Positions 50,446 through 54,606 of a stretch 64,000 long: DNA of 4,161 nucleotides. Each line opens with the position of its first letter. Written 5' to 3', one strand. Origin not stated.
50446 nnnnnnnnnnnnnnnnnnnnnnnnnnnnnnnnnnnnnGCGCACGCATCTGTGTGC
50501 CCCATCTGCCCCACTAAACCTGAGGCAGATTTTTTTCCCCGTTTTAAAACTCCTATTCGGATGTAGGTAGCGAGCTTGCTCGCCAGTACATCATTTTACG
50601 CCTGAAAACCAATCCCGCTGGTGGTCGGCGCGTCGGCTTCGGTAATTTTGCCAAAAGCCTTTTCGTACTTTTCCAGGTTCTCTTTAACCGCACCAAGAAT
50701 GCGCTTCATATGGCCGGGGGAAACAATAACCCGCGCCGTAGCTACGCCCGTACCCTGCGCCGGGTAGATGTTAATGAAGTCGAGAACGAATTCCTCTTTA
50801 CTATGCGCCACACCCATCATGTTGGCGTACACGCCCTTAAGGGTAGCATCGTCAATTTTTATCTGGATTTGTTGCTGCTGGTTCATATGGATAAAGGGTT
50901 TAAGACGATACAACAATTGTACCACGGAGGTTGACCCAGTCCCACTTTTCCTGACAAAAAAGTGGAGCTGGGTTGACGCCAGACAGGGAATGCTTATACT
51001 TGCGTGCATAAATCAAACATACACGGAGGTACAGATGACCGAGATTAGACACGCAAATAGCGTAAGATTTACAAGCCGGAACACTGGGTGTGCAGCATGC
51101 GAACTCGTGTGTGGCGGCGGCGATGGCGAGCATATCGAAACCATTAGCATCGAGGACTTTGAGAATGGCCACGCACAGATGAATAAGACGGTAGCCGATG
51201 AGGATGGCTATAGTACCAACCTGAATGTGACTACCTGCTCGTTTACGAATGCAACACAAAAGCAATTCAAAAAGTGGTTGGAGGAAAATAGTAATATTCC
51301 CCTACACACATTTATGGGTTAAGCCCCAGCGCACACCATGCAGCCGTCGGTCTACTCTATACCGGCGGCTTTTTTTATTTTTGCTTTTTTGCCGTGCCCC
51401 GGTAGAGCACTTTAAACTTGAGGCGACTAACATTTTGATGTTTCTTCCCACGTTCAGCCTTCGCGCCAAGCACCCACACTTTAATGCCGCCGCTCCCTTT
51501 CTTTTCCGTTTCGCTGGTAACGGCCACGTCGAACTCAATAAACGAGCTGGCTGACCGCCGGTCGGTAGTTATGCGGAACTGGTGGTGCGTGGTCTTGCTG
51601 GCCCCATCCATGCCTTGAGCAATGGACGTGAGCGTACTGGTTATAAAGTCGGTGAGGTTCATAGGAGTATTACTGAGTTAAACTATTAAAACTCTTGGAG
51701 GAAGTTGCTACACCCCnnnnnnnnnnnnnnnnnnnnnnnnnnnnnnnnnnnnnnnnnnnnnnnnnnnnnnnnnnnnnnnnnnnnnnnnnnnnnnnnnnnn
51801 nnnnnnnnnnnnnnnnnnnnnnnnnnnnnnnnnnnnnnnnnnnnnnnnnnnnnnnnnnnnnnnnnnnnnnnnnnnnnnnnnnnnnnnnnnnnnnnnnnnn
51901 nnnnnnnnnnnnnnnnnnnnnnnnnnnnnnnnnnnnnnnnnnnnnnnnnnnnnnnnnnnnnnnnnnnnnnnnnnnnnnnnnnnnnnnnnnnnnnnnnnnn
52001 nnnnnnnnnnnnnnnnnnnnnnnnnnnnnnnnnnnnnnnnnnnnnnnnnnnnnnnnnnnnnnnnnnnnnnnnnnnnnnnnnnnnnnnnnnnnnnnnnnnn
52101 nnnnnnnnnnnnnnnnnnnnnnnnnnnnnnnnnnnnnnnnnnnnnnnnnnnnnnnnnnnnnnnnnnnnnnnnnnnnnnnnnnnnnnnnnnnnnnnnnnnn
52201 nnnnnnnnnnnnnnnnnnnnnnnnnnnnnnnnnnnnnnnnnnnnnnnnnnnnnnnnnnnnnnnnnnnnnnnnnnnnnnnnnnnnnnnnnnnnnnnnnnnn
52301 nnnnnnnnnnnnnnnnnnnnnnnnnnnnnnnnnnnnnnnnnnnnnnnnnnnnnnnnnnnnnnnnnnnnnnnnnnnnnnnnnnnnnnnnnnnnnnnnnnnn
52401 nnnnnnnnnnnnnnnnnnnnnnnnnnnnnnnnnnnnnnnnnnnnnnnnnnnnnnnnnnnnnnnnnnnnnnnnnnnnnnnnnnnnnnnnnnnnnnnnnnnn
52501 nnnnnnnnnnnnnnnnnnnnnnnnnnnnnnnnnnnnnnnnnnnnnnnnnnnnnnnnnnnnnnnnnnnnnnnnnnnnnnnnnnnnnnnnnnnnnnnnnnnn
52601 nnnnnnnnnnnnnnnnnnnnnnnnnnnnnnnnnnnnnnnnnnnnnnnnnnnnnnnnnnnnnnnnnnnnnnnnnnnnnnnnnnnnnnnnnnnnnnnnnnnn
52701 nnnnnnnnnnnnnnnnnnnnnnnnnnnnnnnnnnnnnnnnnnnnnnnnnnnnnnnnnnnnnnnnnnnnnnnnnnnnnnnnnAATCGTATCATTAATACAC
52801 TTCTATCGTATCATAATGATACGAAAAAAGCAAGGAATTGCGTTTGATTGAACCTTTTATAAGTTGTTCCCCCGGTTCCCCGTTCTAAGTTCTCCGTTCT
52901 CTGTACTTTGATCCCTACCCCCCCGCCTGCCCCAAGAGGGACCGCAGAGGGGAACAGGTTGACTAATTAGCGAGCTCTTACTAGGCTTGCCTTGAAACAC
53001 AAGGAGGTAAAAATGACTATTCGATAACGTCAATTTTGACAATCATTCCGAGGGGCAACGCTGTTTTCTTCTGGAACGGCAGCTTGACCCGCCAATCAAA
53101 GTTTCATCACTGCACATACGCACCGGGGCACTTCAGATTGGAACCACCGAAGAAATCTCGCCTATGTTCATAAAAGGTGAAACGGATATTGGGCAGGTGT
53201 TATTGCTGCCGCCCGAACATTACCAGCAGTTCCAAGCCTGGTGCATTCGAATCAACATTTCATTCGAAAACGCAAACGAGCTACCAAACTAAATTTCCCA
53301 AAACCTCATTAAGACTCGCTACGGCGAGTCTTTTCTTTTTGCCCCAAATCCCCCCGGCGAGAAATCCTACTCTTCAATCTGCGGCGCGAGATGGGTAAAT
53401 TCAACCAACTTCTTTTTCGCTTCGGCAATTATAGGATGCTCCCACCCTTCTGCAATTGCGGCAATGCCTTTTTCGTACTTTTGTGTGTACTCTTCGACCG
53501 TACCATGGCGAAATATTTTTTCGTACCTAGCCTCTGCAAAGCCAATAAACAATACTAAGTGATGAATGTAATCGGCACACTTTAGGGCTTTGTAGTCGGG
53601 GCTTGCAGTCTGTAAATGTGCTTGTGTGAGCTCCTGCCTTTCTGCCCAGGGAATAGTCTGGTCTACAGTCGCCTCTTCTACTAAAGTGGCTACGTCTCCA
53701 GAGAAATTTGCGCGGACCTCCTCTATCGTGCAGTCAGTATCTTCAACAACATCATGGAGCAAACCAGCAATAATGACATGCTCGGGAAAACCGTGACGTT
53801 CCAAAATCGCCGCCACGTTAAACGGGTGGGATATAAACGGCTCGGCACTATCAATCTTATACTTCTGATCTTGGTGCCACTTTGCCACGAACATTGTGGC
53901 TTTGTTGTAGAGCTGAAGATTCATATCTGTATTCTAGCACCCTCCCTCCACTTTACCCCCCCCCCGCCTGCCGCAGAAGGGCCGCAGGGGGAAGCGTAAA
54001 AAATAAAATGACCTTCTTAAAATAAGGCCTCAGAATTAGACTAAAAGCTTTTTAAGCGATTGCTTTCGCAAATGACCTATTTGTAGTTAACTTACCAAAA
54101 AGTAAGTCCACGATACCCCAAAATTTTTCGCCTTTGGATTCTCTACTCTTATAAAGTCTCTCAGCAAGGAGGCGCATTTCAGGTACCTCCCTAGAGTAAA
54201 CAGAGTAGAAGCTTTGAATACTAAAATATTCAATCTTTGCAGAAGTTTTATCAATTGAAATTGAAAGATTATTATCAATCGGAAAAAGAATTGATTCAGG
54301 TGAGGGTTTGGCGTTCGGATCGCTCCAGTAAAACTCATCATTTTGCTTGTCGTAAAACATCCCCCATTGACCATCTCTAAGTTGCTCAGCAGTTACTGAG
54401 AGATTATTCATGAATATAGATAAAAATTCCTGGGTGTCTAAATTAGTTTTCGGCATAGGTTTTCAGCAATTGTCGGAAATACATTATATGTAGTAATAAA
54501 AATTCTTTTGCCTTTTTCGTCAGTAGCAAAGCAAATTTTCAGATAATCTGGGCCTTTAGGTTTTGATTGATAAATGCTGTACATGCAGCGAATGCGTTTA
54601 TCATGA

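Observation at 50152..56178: ~6-kb accessory island splitting the dnaK-dnaJ arrangement, made of small self-contained conflict-type cassettes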

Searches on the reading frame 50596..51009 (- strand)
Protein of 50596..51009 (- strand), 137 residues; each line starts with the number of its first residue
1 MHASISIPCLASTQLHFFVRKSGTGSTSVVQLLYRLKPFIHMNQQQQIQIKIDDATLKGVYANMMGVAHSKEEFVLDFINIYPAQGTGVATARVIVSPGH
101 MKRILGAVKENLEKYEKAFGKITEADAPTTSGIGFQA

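Call 3: search_protein_families(library=pfam, proteins=[window:50596-51009:-], max_evalue=0.01)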
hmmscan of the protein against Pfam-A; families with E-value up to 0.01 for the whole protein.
window:50596-51009:- (137 aa): 1 family
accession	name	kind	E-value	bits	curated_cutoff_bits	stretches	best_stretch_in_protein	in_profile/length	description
PF11950.13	DUF3467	-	2.3e-21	76.1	25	1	44-123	11-91/92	Protein of unknown function (DUF3467)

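Call 4: search_protein_families(library=padloc, proteins=[window:50596-51009:-], max_evalue=0.01)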
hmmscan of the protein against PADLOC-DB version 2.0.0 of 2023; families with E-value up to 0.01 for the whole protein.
window:50596-51009:- (137 aa): 0 families

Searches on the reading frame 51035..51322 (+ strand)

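Call 20: search_protein_families(library=ncbifam, proteins=[window:51035-51322:+], max_evalue=0.01)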
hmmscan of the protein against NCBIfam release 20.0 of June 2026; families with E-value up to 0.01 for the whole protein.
window:51035-51322:+ (95 aa): 1 family
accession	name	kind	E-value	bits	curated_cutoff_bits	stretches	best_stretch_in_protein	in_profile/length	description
NF007382.0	PRK09898.1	equivalog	0.0048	16.4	213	1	14-70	66-123/208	ferredoxin-like protein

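Call 21: search_protein_families(library=phrogs, proteins=[window:51035-51322:+], max_evalue=0.01)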
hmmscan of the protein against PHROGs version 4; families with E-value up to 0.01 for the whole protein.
window:51035-51322:+ (95 aa): 0 families

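Call 75: search_protein_families(library=pfam, proteins=[window:51035-51322:+], max_evalue=1)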
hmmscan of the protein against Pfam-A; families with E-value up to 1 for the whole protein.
window:51035-51322:+ (95 aa): 0 families

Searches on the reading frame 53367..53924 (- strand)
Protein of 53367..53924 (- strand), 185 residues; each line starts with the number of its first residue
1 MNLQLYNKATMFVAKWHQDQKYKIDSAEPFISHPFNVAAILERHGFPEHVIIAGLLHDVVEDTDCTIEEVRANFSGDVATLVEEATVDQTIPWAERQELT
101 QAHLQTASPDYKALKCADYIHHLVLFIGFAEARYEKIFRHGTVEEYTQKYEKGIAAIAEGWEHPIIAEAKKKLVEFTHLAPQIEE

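Call 3: search_protein_families(library=pfam, proteins=[window:53367-53924:-], max_evalue=0.01)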
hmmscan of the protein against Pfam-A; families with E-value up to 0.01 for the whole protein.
window:53367-53924:- (185 aa): 2 families
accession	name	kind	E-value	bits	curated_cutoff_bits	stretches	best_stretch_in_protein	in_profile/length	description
PF13328.12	HD_4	-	1.4e-15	57.8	27.2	1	9-95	1-84/156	HD domain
PF01966.28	HD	-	0.00026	21.7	22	1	31-85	2-69/116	HD domain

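Call 4: search_protein_families(library=padloc, proteins=[window:53367-53924:-], max_evalue=0.01)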
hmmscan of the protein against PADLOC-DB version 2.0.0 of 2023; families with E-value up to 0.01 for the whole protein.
window:53367-53924:- (185 aa): 0 families

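Call 20: search_protein_families(library=ncbifam, proteins=[window:53367-53924:-], max_evalue=0.01)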
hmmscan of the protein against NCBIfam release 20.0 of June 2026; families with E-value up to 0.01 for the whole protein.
window:53367-53924:- (185 aa): 2 families
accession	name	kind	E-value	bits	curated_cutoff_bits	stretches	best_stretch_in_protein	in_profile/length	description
TIGR00691.1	spoT_relA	subfamily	2.7e-22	78.9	499.2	1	10-99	2-89/687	RelA/SpoT family protein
NF008303.0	PRK11092.1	equivalog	3.3e-12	45.4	947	1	11-98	28-113/702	bifunctional GTP diphosphokinase/guanosine-3',5'-bis pyrophosphate 3'-pyrophosphohydrolase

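Call 21: search_protein_families(library=phrogs, proteins=[window:53367-53924:-], max_evalue=0.01)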
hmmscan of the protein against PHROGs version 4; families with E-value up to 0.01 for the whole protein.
window:53367-53924:- (185 aa): 4 families
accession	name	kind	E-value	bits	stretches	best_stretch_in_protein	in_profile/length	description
phrog_990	-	other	6.7e-25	89.1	1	3-121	152-264/374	metal-dependent phosphohydrolase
phrog_32047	-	other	1.2e-11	45.5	1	19-110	39-129/301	phosphohydrolase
phrog_15275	-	unknown function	0.0023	18.6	1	25-128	46-153/223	-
phrog_20220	-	unknown function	0.0045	17.9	1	26-61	19-54/154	-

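Call 73: search_solved_structures(query=window:53367-53924:-, max_evalue=0.001, show_alignments=2)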
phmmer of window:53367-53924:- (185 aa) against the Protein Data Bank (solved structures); distinct sequences matched with E-value up to 0.001: 19.
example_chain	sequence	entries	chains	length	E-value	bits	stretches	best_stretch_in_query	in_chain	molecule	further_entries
4yf1_A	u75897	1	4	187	1.1e-25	93.8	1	4-125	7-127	Lmo0812 protein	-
3nr1_A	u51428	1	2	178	3.2e-21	79.3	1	8-123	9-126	HD domain-containing protein 3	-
5vxa_A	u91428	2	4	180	3.2e-20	76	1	8-123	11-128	Guanosine-3',5'-bis(diphosphate) 3'-pyrophosphohydrolase MESH1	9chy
3nqw_A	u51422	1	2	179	5.2e-15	59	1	10-123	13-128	CG11900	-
8acu_A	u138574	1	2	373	9.1e-13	51.7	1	6-132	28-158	GTP pyrophosphokinase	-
6yxa_A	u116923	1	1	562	1.9e-12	50.7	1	6-129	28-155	GTP pyrophosphokinase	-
8fr8_I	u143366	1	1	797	4.3e-12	49.5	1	2-124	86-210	GTP pyrophosphokinase RelA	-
7qoe_A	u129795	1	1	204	5.4e-12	49.2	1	6-123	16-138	HDc domain-containing protein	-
1vj7_A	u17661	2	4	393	5.7e-12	49.1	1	25-162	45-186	Bifunctional RELA/SPOT | Bifunctional (p)ppGpp synthase/hydrolase RelA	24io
7qoc_A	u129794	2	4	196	1.2e-10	44.9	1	10-139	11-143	Guanosine polyphosphate pyrophosphohydrolases/synthetases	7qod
7oiw_A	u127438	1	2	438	1.8e-10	44.3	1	26-139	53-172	GTP pyrophosphokinase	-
5xnx_A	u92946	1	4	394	2.9e-10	43.6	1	24-124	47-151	Bifunctional (p)ppGpp synthase/hydrolase RelA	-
7qps_A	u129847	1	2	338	6.3e-08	35.9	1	26-124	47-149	ACT domain protein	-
9s6k_B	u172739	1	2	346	1.8e-07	34.5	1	11-90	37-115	GTP pyrophosphokinase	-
7qpr_A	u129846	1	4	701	1.9e-07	34.4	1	26-124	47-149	ACT domain protein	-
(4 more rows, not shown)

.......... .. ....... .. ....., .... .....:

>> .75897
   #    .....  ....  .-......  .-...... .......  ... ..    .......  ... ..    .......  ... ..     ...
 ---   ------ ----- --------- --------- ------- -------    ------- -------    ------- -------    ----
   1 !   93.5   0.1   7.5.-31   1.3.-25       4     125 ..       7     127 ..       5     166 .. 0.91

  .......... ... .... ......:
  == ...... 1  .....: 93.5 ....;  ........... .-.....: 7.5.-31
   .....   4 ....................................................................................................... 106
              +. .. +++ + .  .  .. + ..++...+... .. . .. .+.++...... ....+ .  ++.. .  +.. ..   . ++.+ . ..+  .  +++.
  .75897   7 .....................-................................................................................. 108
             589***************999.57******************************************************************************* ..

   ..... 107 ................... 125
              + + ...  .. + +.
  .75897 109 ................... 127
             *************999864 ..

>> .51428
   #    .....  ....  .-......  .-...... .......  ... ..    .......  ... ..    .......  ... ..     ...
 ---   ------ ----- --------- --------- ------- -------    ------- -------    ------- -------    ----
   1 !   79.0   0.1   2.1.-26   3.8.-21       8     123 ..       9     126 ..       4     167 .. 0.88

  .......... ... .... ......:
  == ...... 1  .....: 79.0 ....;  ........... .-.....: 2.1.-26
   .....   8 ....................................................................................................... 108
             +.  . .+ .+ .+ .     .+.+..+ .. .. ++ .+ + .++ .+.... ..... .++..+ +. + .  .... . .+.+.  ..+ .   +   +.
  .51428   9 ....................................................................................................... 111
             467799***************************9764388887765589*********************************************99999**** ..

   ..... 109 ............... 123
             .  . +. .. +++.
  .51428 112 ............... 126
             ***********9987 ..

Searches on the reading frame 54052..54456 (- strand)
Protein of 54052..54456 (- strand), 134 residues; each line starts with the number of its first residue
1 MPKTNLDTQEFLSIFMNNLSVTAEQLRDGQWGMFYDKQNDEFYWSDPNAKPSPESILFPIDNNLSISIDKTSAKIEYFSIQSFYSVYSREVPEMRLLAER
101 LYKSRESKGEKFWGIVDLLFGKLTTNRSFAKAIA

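Call 3: search_protein_families(library=pfam, proteins=[window:54052-54456:-], max_evalue=0.01)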
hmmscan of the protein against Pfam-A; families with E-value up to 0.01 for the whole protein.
window:54052-54456:- (134 aa): 0 families

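Call 4: search_protein_families(library=padloc, proteins=[window:54052-54456:-], max_evalue=0.01)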
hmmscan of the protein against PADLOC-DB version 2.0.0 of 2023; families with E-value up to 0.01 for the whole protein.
window:54052-54456:- (134 aa): 0 families

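Call 20: search_protein_families(library=ncbifam, proteins=[window:54052-54456:-], max_evalue=0.01)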
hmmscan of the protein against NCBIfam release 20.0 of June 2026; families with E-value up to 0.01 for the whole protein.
window:54052-54456:- (134 aa): 0 families

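Call 21: search_protein_families(library=phrogs, proteins=[window:54052-54456:-], max_evalue=0.01)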
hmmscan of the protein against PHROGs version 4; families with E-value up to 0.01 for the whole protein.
window:54052-54456:- (134 aa): 0 families

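Call 35: search_protein_representatives(protein=window:54052-54456:-)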
Query: 134 residues. Proteins with E-value up to 0.001 (for the whole library): 14; up to 1e-10: 7; up to 1e-30: 1. The best 14 are listed.
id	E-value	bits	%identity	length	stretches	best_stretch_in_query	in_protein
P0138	2.3e-73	260.5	100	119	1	16-134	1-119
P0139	3.0e-17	79.1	39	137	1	10-124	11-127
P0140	3.6e-17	78.9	43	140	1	9-102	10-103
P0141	1.7e-16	76.7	36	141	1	10-125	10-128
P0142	1.8e-15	73.4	34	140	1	15-128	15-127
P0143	2.2e-13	66.6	40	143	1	9-106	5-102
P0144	2.5e-11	60.0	31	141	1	3-107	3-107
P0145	1.1e-10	57.9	31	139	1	5-99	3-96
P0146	3.8e-08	49.7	35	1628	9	10-52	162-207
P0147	2.8e-06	43.7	25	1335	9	37-72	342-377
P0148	2.1e-04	37.6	43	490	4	26-53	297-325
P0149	2.7e-04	37.3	32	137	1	11-105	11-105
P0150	3.1e-04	37.1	44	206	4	98-121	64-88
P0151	4.5e-04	36.5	26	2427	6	26-113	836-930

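Call 41: search_protein_families(library=pfam, alignment_id=A2, max_evalue=10)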
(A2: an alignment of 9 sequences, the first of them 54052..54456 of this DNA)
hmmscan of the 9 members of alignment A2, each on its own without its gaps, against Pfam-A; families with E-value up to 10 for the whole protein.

A. member 1, window:54052-54456:- (134 aa): 1 family
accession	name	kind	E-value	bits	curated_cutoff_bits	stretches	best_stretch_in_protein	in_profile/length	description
PF19546.4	DUF6070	-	0.083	12.4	27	1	6-49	227-267/345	Family of unknown function (DUF6070)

B. families by the number of members that match (of 9 scanned): 9 families
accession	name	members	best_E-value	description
PF10049.14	DUF2283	1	0.00058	Protein of unknown function (DUF2283)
PF17026.10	zf-RRPl_C4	1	0.012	Putative ribonucleoprotein zinc-finger pf C4 type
PF02186.21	TFIIE_beta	1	0.042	TFIIE beta subunit core domain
PF18296.6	MID_MedPIWI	1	0.077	MID domain of medPIWI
PF19546.4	DUF6070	1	0.083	Family of unknown function (DUF6070)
PF24619.1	Ig_SibA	1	0.091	SibA-like, immunoglobulin-like domain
PF16585.11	Lipocalin_8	1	0.16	Lipocalin-like domain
PF24534.1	HMA_PCA1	1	0.19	PCA1 HMA heavy metal-associated domain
PF01917.21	Arch_flagellin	1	0.24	Archaebacterial flagellin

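Call 42: search_solved_structures(query=A2, max_evalue=10)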
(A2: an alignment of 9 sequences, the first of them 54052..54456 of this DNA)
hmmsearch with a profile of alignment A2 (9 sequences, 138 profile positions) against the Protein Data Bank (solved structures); distinct sequences matched with E-value up to 10: 4.
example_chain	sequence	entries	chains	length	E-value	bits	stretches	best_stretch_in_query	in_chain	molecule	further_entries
4w60_A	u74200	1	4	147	0.026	17.5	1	65-118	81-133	Late protein H7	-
3f41_A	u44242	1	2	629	0.12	15.4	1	72-113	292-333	Phytase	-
4wu3_A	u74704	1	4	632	0.12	15.4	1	72-113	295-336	MYO-INOSITOL PHOSPHOHYDROLASE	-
8eox_D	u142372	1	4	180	1.8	11.6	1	80-107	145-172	C4HR1_4r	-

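Call 65: predict_structure(alignment_id=A2)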
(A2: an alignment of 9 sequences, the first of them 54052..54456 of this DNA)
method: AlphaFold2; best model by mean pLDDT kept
length: 134 residues; sequences in the alignment: 9
mean_pLDDT: 86.2   pTM: 0.78
mean pLDDT of the five models: 86.2, 84.7, 84.4, 82.9, 81.8
residues with pLDDT >= 90: 70; 70-90: 50; 50-70: 11; < 50: 3
segments of 3 or more residues with pLDDT < 50: 1-3
pLDDT, mean of each block of 10 residues (from residue 1): 61 90 92 94 90 87 92 93 95 91 79 87 78 65
secondary structure, 60 per line:
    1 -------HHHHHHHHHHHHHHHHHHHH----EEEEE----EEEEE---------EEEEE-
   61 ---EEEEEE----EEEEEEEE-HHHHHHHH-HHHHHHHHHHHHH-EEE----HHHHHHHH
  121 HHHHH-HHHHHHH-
elements in order: H8-27 E32-36 E41-45 E55-59 E64-69 E74-81 H83-90 H92-104 E106-108 H113-125 H127-133

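Call 77: find_encoding_contigs(protein=P0140, flank=4000, max_places=3)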
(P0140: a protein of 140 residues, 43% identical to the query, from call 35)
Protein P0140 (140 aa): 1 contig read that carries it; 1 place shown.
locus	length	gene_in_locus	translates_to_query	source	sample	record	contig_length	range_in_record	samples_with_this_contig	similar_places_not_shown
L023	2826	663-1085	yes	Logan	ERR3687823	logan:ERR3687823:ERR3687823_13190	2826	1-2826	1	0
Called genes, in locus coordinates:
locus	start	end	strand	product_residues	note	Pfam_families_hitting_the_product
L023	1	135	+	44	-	?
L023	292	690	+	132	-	-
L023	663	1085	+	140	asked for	-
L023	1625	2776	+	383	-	-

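Call 99: find_encoding_contigs(protein=P0141, flank=5000, max_places=3)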
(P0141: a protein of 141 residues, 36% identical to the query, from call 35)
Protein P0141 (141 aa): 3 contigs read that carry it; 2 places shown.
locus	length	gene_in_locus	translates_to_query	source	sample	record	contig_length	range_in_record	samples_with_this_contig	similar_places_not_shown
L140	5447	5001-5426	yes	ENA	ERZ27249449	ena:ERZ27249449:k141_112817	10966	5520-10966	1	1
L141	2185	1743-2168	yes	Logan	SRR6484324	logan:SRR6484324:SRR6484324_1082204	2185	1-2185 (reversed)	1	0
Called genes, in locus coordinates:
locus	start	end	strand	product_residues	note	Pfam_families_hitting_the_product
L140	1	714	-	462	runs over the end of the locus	PF00772:DnaB, PF13481:AAA_25, PF03796:DnaB_C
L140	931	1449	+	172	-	PF00929:RNase_T, PF13482:RNase_H_2 (weak)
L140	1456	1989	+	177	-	PF00293:NUDIX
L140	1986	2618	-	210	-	PF00702:Hydrolase, PF13419:HAD_2, PF13242:Hydrolase_like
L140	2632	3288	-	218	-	PF03575:Peptidase_S51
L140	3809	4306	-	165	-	-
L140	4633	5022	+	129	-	-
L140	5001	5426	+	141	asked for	-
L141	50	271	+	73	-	-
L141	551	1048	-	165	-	-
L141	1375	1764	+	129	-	-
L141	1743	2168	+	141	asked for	-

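Call 100: find_encoding_contigs(protein=P0143, flank=5000, max_places=3)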
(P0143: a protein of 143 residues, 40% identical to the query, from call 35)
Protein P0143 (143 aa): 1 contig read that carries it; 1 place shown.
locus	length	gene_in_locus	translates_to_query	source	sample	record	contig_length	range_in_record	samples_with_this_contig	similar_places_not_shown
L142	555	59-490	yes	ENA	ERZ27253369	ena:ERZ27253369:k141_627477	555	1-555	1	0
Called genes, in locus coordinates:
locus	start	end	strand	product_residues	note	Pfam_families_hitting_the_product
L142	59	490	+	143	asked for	-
